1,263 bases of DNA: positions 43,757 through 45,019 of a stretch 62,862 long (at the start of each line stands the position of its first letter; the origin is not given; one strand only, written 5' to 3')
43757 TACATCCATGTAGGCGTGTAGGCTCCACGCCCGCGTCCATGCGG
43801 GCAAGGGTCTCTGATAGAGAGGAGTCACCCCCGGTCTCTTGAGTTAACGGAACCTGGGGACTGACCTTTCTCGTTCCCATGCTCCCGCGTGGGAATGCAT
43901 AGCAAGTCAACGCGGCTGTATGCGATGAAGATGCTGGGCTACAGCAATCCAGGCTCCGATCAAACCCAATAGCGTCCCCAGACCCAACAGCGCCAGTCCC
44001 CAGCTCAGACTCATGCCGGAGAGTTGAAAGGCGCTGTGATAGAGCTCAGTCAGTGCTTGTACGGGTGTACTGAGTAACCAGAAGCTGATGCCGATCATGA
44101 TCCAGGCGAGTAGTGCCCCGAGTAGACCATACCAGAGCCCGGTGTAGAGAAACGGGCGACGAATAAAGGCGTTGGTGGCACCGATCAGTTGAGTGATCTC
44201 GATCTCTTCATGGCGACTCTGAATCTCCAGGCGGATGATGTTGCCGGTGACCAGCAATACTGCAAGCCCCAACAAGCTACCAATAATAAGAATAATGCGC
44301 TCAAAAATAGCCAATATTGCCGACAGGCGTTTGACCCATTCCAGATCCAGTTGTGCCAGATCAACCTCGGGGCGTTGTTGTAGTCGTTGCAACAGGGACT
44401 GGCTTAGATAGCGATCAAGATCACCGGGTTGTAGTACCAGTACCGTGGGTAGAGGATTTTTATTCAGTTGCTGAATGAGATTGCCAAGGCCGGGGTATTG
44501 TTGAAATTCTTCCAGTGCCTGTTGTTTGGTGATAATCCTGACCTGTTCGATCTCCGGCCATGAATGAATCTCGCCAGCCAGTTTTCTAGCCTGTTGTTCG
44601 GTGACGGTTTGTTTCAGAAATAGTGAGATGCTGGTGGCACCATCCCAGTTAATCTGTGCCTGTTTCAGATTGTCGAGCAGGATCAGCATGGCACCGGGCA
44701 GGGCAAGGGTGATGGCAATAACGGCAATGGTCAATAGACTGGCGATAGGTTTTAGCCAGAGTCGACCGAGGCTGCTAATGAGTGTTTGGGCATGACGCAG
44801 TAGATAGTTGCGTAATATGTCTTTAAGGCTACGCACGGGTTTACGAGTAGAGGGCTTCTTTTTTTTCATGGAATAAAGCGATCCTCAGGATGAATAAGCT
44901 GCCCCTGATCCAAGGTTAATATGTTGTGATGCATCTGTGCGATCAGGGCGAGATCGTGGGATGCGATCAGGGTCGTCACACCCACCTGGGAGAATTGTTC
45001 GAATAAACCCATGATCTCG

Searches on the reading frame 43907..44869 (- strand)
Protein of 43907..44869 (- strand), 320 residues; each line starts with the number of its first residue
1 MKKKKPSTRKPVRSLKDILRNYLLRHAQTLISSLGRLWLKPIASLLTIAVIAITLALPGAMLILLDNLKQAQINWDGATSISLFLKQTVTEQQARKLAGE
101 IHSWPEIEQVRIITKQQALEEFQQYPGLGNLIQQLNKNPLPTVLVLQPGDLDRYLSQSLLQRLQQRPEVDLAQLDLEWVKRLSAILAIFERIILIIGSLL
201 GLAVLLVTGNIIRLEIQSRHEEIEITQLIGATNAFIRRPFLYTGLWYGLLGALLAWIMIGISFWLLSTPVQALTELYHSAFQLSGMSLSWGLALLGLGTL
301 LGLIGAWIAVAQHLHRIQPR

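Call 4: search_protein_families(library=pfam, proteins=[window:43907-44869:-], max_evalue=0.01)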
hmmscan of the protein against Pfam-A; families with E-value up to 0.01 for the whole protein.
window:43907-44869:- (320 aa): 2 families
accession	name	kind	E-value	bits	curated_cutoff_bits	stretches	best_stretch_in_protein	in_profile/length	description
PF18075.7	FtsX_ECD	-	2.2e-14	54.3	23.5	1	80-170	2-94/96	FtsX extracellular domain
PF02687.27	FtsX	-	1.5e-08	35.1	25.5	1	195-311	2-113/120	FtsX-like permease C-terminal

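Call 29: find_related_loci(query=window:43907-44869:-, collection=metagenome_contigs, flank=10000)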
Query window:43907-44869:- (320 aa) in metagenome_contigs; peptide patterns used: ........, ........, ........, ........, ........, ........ (x = any residue, [..] = any of these).
230 stretches matched a pattern; 33 encode a relative of the query (tblastn E <= 1e-3); 33 distinct loci.
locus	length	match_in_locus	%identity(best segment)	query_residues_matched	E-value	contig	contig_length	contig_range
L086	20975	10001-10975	47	1-319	9e-94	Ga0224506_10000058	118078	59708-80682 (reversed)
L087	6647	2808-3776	47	1-320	4e-93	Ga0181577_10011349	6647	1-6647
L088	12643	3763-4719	48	5-319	9e-93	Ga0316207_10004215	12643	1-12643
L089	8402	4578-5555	47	2-319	8e-93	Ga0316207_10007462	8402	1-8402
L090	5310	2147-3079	49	10-320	5e-92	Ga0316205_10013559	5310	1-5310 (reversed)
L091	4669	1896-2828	48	10-320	2e-91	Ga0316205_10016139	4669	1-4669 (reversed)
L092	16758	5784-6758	47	1-320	4e-91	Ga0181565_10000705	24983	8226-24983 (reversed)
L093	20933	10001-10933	48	10-320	7e-91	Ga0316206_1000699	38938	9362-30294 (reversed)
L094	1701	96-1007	49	19-320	6e-95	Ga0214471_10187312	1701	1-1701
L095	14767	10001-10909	49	19-319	4e-89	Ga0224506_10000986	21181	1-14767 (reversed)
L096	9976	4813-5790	47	4-319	6e-89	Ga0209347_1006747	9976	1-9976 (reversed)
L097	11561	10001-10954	50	2-319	2e-88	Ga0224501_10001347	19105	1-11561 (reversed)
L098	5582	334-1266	49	10-320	3e-88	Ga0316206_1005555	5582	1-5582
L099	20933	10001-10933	47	9-320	2e-84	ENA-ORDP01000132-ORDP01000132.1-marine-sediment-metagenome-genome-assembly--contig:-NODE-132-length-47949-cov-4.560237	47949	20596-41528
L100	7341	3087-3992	46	21-320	9e-83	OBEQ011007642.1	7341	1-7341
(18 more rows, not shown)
